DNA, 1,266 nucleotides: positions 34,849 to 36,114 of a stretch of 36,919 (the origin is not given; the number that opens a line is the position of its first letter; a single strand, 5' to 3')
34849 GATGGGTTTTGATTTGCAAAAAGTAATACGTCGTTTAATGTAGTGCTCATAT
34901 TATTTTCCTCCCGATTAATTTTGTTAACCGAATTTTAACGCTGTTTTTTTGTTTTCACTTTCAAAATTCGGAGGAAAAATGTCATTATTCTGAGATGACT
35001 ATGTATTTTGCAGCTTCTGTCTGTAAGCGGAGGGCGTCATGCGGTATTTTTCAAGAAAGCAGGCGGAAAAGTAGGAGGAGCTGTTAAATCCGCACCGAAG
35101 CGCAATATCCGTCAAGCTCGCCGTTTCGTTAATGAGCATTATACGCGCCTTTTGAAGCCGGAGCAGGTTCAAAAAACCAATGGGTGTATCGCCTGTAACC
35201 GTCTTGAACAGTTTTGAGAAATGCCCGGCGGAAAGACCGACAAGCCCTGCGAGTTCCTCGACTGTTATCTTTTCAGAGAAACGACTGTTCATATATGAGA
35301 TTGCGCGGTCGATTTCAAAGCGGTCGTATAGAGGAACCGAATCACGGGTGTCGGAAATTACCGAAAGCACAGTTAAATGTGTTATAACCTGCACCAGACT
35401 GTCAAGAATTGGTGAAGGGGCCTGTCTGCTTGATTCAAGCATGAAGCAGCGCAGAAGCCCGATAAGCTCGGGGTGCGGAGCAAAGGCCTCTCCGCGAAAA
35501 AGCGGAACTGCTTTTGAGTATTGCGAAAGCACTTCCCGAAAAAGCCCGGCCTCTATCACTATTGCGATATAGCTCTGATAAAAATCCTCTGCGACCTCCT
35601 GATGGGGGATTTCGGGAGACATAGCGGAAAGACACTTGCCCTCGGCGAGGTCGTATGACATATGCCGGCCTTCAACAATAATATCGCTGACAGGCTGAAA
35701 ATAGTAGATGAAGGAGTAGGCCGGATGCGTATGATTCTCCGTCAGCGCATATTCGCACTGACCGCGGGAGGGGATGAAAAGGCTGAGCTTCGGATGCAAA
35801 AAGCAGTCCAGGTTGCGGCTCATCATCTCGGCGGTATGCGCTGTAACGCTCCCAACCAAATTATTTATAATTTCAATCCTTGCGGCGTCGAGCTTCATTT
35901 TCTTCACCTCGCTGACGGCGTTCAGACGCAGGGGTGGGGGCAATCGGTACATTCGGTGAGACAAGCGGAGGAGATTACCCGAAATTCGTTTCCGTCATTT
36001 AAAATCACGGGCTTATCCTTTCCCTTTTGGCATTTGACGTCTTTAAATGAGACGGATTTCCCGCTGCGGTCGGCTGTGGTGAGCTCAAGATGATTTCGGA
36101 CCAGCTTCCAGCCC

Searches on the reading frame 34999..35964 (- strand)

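Call 55: search_protein_families(library=pfam, proteins=[window:34999-35964:-], max_evalue=0.001)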
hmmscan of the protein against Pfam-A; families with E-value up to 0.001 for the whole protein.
window:34999-35964:- (321 aa): 2 families
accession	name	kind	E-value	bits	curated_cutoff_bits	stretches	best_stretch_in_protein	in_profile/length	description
PF12833.13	HTH_18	-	4.3e-22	78.6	33.6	1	238-316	1-79/80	Helix-turn-helix domain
PF00165.29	HTH_AraC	-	2.4e-17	63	26.6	2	283-316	10-42/42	Bacterial regulatory helix-turn-helix proteins, AraC family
